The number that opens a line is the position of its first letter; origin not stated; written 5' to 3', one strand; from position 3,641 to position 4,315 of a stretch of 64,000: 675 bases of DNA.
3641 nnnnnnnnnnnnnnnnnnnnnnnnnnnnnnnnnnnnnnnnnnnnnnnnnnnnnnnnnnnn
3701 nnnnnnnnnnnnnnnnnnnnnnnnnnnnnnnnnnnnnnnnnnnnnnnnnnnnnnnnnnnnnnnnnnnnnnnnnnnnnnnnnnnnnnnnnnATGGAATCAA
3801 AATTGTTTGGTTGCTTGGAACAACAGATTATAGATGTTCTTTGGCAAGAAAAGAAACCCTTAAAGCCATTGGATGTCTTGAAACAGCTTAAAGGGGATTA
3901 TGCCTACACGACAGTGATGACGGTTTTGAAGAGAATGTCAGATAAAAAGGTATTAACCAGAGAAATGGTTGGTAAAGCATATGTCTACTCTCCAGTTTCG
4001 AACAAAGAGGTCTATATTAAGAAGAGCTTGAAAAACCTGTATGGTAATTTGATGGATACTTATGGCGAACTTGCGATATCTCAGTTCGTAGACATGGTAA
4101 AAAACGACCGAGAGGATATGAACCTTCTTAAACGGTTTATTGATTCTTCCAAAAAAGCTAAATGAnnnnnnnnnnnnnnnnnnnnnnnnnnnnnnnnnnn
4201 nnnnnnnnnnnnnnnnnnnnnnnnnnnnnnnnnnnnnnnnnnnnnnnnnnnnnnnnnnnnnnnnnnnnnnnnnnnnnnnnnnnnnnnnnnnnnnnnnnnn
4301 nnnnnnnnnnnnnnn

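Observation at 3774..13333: Shared ACTAC-N5-GTAGT dyad operator at three promoters, each abutting the ATG start codon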

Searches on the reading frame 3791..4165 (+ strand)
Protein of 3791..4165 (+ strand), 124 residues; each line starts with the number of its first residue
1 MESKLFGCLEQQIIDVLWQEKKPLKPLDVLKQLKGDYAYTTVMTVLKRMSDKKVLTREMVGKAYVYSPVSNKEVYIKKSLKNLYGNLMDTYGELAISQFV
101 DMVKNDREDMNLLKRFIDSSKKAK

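Call 7: search_protein_families(library=pfam, proteins=[window:3791-4165:+], max_evalue=0.01)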
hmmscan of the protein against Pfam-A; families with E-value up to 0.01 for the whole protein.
window:3791-4165:+ (124 aa): 3 families
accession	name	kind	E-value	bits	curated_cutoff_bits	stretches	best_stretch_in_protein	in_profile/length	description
PF03965.22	Penicillinase_R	-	7.5e-21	75.1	22.6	1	7-118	2-114/115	Penicillinase repressor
PF07106.19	TBPIP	-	0.00032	21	22.8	1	10-67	3-60/62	TBPIP/Hop2 winged helix domain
PF08100.18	Dimerisation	-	0.0088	16.3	25.6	0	6-70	23-87/93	O-methyltransferase dimerisation domain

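Call 9: find_homologous_proteins(query=window:3791-4165:+, max_evalue=0.00001)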
Query window:3791-4165:+ (124 aa): 38 proteins with E <= 0.00001 among 42 candidates.
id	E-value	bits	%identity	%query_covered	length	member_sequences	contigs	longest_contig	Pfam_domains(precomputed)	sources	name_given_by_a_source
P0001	8.1e-58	212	79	100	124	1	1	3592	PF03965.23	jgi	jgi:predicted transcriptional regulator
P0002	8.3e-58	212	79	100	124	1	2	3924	PF03965.23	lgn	-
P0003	4.2e-57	209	80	100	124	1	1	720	PF03965.23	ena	-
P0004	3.1e-56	207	79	98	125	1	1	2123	PF03965.23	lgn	-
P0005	3.2e-56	207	77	100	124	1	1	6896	PF03965.23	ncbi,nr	ncbi:hypothetical protein D4S03_04180 [bacterium]|nr:MAG: hypothetical protein D4S03_04180 [bacteriu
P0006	1.0e-55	205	77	100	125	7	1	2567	PF03965.23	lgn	-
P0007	5.9e-55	202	77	100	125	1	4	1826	PF03965.23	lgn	-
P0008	9.4e-55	202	76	100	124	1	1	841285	PF03965.23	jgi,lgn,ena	-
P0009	3.2e-54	200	76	100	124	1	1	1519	PF03965.23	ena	-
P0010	2.9e-52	194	77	98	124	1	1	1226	PF03965.23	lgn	-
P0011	1.3e-50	188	73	100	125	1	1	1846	PF03965.23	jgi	jgi:predicted transcriptional regulator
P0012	1.1e-49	186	71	100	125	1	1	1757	PF03965.23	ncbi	-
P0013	5.4e-48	180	69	95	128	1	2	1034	PF03965.23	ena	-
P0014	4.5e-45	171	63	100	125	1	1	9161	PF03965.23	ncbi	-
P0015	1.3e-41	160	59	97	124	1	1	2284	PF03965.23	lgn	-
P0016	2.0e-40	156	60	94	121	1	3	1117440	PF03965.23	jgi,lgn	jgi:predicted transcriptional regulator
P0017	5.4e-38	148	72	79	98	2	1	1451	PF03965.23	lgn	-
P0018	1.8e-37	146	51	97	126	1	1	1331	PF03965.23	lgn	-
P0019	4.8e-37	145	59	88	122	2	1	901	PF03965.23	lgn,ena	-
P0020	5.4e-37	145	52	97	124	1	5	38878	PF03965.23,PF07106.20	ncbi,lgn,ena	-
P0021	3.2e-36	142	53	96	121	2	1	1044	PF03965.23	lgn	-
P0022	1.8e-35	140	56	86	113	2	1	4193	PF03965.23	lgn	-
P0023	2.7e-35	139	54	96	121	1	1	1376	PF03965.23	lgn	-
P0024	5.6e-30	122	48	97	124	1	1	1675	PF03965.23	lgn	-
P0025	3.7e-29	119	50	95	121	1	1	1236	PF03965.23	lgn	-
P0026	6.4e-29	119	48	95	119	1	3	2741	PF03965.23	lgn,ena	-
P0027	2.1e-28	117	49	88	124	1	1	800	PF03965.23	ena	-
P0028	3.0e-28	116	51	92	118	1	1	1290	PF03965.23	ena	-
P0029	1.8e-27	114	46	99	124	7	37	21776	PF03965.23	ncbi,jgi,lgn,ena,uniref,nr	ncbi:hypothetical protein COS81_00550 [candidate division WWE3 bacterium CG06_land_8_20_14_3_00_42_1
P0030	2.7e-27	113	45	96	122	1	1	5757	PF03965.23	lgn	-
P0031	7.5e-27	112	45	96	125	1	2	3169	PF03965.23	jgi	-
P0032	1.0e-26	112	46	95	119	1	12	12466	PF03965.23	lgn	-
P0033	1.2e-26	111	53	79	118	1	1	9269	PF03965.23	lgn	-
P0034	2.1e-25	107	45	96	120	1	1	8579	PF03965.23,PF07106.20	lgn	-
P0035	2.0e-24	104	47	95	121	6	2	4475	PF03965.23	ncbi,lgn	-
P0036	4.8e-22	96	48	79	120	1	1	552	PF03965.23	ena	-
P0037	4.7e-20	90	44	89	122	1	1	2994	PF03965.23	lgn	-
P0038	1.8e-8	53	38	69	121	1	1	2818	PF01978.26,PF03965.23,PF07106.20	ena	-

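Call 12: find_encoding_contigs(protein=P0008, flank=10000, max_places=2)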
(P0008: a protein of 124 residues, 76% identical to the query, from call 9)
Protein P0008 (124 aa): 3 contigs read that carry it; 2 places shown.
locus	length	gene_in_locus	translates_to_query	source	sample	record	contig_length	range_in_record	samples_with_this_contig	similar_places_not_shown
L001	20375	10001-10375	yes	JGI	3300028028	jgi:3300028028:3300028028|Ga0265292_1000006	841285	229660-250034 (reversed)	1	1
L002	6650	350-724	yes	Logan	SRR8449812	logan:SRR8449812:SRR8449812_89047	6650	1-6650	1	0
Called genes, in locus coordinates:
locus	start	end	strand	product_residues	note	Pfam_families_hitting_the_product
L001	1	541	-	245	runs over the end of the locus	PF13672:PP2C_2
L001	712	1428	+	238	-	PF04402:SIMPL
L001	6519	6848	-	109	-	-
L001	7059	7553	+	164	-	PF00565:SNase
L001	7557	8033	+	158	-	-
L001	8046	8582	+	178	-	PF01050:MannoseP_isomer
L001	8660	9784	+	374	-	PF00575:S1, PF23459:S1_RRP5 (faint), PF00575:S1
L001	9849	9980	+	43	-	-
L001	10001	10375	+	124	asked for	PF03965:Penicillinase_R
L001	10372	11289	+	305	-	-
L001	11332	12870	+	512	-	PF00403:HMA, PF13386:DsbD_2, PF13473:Cupredoxin_1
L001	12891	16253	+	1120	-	PF00403:HMA, PF00122:E1-E2_ATPase, PF00702:Hydrolase, PF08282:Hydrolase_3 (faint)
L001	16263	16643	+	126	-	PF03965:Penicillinase_R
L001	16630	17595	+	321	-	PF05569:Peptidase_M56, PF01435:Peptidase_M48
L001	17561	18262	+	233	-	PF13462:Thioredoxin_4, PF01323:DSBA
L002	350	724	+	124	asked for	PF03965:Penicillinase_R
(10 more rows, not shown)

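Call 13: find_encoding_contigs(protein=P0016, flank=10000, max_places=2)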
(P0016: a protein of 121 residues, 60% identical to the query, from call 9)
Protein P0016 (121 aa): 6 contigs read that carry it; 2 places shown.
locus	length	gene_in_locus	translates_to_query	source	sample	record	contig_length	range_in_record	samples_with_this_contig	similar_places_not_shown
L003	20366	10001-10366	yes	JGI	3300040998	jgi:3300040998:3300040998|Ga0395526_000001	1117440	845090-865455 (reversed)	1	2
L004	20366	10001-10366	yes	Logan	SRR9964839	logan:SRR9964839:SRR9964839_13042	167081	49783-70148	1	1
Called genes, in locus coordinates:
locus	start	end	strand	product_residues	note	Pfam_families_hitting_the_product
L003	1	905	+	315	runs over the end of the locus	PF02739:5_3_exonuc_N, PF01367:5_3_exonuc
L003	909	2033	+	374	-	PF13439:Glyco_transf_4, PF20706:GT4-conflict (weak), PF00534:Glycos_transf_1, PF13692:Glyco_trans_1_4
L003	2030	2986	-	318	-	PF00890:FAD_binding_2 (faint), PF01134:GIDA (faint), PF01266:DAO (faint), PF03486:HI0933_like (faint), PF07992:Pyr_redox_2, PF12831:FAD_oxidored (faint), PF13738:Pyr_redox_3, PF00070:Pyr_redox, +1 more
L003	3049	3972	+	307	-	-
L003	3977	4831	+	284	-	PF01149:Fapy_DNA_glyco, PF06831:H2TH, PF06827:zf-FPG_IleRS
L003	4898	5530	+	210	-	-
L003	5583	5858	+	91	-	-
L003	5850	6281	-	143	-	-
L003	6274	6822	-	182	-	PF04542:Sigma70_r2, PF08281:Sigma70_r4_2, PF04545:Sigma70_r4 (weak)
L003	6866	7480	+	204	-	PF00702:Hydrolase, PF13419:HAD_2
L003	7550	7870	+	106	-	PF03965:Penicillinase_R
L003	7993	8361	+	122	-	PF02082:Rrf2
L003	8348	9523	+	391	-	PF00266:Aminotran_5, PF01212:Beta_elim_lyase (weak), PF01041:DegT_DnrJ_EryC1 (weak)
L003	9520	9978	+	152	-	PF01592:NifU_N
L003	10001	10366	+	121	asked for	PF03965:Penicillinase_R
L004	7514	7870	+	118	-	PF03965:Penicillinase_R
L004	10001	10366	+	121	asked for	PF03965:Penicillinase_R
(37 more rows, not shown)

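Call 15: find_encoding_contigs(protein=P0020, flank=10000, max_places=2)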
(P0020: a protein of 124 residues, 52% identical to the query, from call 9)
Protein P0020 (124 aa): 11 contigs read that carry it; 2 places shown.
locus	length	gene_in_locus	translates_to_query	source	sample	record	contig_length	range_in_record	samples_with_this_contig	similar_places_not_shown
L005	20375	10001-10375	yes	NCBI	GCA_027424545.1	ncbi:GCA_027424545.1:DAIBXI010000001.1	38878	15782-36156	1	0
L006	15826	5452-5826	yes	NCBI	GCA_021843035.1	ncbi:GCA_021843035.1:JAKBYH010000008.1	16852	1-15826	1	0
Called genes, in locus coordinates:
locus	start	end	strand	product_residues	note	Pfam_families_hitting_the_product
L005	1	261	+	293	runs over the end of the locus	PF01297:ZnuA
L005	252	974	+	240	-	PF00005:ABC_tran, PF13304:AAA_21 (faint)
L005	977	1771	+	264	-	PF00950:ABC-3, PF01032:FecCD (faint)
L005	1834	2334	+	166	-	PF00293:NUDIX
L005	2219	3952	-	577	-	PF00239:Resolvase, PF07508:Recombinase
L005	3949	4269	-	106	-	-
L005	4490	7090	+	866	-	PF26449:DUF8128, PF12696:TraG-D_C (faint), PF01935:DUF87, PF10412:TrwB_AAD_bind (weak)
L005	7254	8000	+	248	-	PF13814:Replic_Relax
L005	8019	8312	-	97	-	PF11171:DUF2958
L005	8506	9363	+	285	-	-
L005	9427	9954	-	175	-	PF10604:Polyketide_cyc2 (weak)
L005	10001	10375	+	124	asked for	PF03965:Penicillinase_R, PF07106:WHD_TBPIP (weak)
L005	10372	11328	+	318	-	-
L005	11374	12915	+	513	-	PF00403:HMA (weak), PF13386:DsbD_2, PF13473:Cupredoxin_1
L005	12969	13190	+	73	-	PF00403:HMA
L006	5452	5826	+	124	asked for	PF03965:Penicillinase_R, PF07106:WHD_TBPIP (weak)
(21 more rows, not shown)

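Call 16: find_encoding_contigs(protein=P0029, flank=10000, max_places=3)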
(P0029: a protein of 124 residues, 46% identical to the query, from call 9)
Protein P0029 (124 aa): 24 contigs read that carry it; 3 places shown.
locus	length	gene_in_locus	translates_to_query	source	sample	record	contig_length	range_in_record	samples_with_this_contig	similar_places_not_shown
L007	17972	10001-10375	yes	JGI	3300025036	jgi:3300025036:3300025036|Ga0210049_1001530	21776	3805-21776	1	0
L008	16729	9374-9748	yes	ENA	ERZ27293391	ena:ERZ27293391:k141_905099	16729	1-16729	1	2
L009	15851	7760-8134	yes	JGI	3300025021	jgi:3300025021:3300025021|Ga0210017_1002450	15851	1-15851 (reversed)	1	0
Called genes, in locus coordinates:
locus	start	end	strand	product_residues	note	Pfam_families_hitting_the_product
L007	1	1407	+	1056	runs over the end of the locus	PF08310:LGFP (faint), PF07691:PA14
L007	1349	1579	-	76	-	-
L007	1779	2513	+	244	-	PF02585:PIG-L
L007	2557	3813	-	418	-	PF18917:LiaI-LiaF-like_TM1 (weak), PF22570:LiaF-TM (weak), PF09922:LiaF-like_C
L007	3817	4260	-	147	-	PF04024:PspC, PF18917:LiaI-LiaF-like_TM1, PF22570:LiaF-TM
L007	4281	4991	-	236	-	PF13189:Cytidylate_kin2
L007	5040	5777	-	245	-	PF08032:SpoU_sub_bind, PF00588:SpoU_methylase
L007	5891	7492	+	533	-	-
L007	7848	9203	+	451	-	PF00919:UPF0004, PF04055:Radical_SAM, PF18693:TRAM_2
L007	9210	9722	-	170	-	PF07963:N_methyl (weak), PF08334:T2SSG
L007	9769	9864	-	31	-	-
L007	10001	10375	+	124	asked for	PF03965:Penicillinase_R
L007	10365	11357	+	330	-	PF05569:Peptidase_M56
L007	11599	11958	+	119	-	-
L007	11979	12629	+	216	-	PF10080:FtrD-like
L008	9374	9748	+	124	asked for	PF03965:Penicillinase_R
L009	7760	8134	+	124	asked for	PF03965:Penicillinase_R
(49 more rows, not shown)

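Call 17: find_encoding_contigs(protein=P0014, flank=10000, max_places=1)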
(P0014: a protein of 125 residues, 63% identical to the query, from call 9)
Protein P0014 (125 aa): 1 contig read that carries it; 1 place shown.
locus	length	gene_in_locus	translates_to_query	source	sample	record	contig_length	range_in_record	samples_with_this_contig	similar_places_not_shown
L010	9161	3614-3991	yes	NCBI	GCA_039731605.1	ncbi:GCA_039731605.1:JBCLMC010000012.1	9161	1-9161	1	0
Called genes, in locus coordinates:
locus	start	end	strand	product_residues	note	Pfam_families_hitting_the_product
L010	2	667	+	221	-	?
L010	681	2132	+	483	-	PF11104:PilM_2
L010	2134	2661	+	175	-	PF04350:PilO (weak)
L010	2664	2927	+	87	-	-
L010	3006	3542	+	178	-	PF07963:N_methyl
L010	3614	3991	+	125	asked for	PF03965:Penicillinase_R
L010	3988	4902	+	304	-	PF05569:Peptidase_M56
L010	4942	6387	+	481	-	PF00403:HMA, PF13386:DsbD_2, PF13473:Cupredoxin_1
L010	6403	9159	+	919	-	?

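Call 24: find_related_loci(query=A1, collection=genome_contigs, flank=3000)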
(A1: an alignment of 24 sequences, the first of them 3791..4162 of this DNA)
Query A1 (124 aa) in genome_contigs; peptide patterns used: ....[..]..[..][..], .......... (x = any residue, [..] = any of these).
600 stretches matched a pattern (row limit reached: there are more); 585 encode a relative of the query (tblastn E <= 1e-3); the best 80 are kept; 80 distinct loci.
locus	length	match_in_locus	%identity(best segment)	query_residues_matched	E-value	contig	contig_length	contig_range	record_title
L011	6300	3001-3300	51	5-104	3e-30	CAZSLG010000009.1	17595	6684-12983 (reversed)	MAG TPA_asm: uncultured Gammaproteobacteria bacterium isolate SRP062349_co5_136 genome assembly, contig: NODE_1040_lengt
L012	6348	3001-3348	41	3-118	9e-22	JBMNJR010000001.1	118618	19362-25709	MAG: bacterium isolate SBF912LR0HQ0128 contig_20666, whole genome shotgun sequence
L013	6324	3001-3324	41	1-107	4e-21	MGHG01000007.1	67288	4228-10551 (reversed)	MAG: Candidatus Woesebacteria bacterium RIFCSPLOWO2_01_FULL_39_23 rifcsplowo2_01_scaffold_331, whole genome shotgun sequ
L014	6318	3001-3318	40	1-105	5e-21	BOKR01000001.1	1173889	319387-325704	MAG: Patescibacteria group bacterium BroJett025 DNA, sequence1, whole genome shotgun sequence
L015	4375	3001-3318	40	1-105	5e-20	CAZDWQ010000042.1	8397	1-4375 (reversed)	MAG TPA_asm: uncultured Pseudomonadales bacterium isolate SRP192515_co1_182 genome assembly, contig: NODE_8630_length_83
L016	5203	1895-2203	36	4-104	6e-19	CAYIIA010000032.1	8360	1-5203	MAG TPA_asm: uncultured Gammaproteobacteria bacterium isolate ERP119705_co20_556 genome assembly, contig: NODE_11026_len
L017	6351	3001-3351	34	3-117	9e-19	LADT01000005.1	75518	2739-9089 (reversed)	MAG: Clostridiaceae bacterium BRH_c20a BRHa_1007447, whole genome shotgun sequence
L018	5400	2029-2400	39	3-124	3e-18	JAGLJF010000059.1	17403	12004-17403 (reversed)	MAG: Candidatus Paceibacterota bacterium isolate RS_3_34 ROV157_3.bin.34.fa_59, whole genome shotgun sequence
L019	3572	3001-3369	39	2-122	3e-18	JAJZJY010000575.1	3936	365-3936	MAG: Actinomycetes bacterium isolate LSA5.bin83 NODE_33773_length_3936_cov_1.500656, whole genome shotgun sequence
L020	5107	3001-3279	39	7-101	6e-18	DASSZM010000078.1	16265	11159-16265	MAG TPA_asm: Acidimicrobiales bacterium isolate SMAG_U709 k141_123206, whole genome shotgun sequence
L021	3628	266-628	36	4-121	6e-18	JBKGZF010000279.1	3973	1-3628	MAG: Nitriliruptoraceae bacterium isolate C4M09_7 NODE_9264_length_3973_cov_5.678407, whole genome shotgun sequence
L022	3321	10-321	36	4-109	9e-18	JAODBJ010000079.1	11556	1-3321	MAG: Actinomycetes bacterium isolate RYN_51 scaffold_1378932, whole genome shotgun sequence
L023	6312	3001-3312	37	3-104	2e-17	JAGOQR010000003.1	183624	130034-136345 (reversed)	MAG: Candidatus Magasanikiibacteriota bacterium isolate Gw_Bodden_bin_243 Gw_Bodden_93_length_183624_cov_14.449768, whol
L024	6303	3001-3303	36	7-105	4e-17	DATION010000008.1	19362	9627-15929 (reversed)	MAG TPA_asm: Candidatus Udaeobacter sp. isolate SMAG_U15825 k141_588883, whole genome shotgun sequence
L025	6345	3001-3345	30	4-114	4e-17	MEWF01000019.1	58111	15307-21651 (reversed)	MAG: candidate division WWE3 bacterium RIFOXYC2_FULL_42_13 rifoxyc2_full_scaffold_577, whole genome shotgun sequence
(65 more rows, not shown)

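Call 33: find_related_loci(query=A1, collection=metagenome_contigs, flank=4000)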
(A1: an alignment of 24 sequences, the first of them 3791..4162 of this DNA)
Query A1 (124 aa) in metagenome_contigs; peptide patterns used: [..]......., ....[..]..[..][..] (x = any residue, [..] = any of these).
600 stretches matched a pattern (row limit reached: there are more); 577 encode a relative of the query (tblastn E <= 1e-3); the best 80 are kept; 80 distinct loci.
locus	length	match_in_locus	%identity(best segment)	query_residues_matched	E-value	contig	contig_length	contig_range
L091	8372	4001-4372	100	1-124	3e-80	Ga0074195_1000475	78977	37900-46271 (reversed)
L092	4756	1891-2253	52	1-121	1e-43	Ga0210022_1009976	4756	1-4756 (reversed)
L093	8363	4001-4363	50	1-121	7e-43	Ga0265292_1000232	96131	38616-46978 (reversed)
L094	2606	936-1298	49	1-121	3e-41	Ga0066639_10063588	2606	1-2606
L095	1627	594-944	49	5-121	6e-37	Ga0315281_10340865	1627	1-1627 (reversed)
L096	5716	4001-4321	50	3-109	3e-35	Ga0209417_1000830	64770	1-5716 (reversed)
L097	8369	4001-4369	46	1-123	5e-34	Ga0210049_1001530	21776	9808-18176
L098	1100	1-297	52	6-104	6e-33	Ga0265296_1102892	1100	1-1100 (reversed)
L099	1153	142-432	49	4-100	3e-32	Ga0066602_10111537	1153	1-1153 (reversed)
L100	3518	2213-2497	49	5-99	8e-29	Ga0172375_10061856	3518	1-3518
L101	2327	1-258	51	14-99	1e-27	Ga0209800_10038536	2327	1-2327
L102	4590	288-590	42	4-104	5e-24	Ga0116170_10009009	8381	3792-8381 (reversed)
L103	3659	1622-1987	38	3-122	3e-22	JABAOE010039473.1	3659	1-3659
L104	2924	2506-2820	35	3-105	1e-21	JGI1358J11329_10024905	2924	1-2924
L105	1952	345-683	40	6-120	2e-21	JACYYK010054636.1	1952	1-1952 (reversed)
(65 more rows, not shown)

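Call 36: find_encoding_contigs(protein=window:3791-4165:+, flank=10000, max_places=2)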
Protein window:3791-4165:+ (124 aa): 24 contigs read that carry it; 2 places shown.
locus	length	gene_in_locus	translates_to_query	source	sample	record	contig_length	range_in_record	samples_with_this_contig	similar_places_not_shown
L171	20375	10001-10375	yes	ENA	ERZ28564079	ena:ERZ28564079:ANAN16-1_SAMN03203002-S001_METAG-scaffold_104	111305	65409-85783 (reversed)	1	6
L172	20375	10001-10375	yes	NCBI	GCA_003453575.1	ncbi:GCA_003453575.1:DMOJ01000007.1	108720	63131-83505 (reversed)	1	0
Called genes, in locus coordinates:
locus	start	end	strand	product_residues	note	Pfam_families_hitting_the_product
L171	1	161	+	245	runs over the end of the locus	PF04402:SIMPL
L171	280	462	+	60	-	-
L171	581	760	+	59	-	-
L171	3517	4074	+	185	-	PF03161:LAGLIDADG_2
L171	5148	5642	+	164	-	PF00565:SNase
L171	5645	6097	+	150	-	-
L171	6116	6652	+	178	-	PF01050:MannoseP_isomer, PF07883:Cupin_2 (weak)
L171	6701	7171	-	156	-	-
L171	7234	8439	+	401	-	PF00575:S1 (weak), PF23459:S1_RRP5 (faint), PF00575:S1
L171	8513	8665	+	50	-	-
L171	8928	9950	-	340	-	PF13386:DsbD_2, PF13473:Cupredoxin_1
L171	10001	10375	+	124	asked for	PF03965:Penicillinase_R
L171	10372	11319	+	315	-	PF05569:Peptidase_M56 (weak)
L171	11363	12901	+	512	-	PF00403:HMA, PF13386:DsbD_2, PF13473:Cupredoxin_1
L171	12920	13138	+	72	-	PF00403:HMA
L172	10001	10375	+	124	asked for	PF03965:Penicillinase_R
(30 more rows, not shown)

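Call 48: list_cluster_members(proteins=[window:3791-4165:+, window:4162-5109:+, window:5153-6691:+])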
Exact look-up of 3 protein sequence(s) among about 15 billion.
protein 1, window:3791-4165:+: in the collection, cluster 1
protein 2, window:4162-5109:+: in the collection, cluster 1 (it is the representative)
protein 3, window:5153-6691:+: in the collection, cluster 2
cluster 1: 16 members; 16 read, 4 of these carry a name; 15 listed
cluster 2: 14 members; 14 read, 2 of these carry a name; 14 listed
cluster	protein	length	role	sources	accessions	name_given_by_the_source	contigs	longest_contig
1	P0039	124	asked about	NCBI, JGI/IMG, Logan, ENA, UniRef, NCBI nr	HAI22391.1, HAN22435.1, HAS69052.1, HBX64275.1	TPA: hypothetical protein DCP77_01435 [Candidatus Collierbacteria bacterium] | Penicillinase repressor n=1 Tax=Candidatus Collierbacteria bacterium GW2011_GWA2_42_17 ... | MAG: Penicillinase repressor [Candidatus Collierbacteria bacterium GW2011_GWB2_42_12]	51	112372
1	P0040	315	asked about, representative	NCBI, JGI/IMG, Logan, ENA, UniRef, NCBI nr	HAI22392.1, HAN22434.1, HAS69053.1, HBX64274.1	TPA: hypothetical protein DCP77_01430 [Candidatus Collierbacteria bacterium] | Peptidase M56 domain-containing protein n=1 Tax=Candidatus Collierbacteria bacterium ... | MAG: hypothetical protein UU94_C0003G0053 [Candidatus Collierbacteria bacterium ...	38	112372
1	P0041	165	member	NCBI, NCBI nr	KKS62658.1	MAG: hypothetical protein UV29_C0012G0011 [Candidatus Collierbacteria bacterium ...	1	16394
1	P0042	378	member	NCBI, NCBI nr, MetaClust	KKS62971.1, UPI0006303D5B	MAG: Penicillinase repressor [Candidatus Collierbacteria bacterium GW2011_GWF1_42_50] | status=active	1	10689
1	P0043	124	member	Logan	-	-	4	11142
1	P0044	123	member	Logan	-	-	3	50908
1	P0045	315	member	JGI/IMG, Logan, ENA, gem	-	-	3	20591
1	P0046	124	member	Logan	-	-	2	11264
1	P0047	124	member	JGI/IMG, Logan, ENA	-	-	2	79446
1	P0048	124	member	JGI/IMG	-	-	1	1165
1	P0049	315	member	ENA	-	-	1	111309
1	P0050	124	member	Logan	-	-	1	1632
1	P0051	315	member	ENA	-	-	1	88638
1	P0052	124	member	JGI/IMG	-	-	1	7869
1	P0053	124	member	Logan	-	-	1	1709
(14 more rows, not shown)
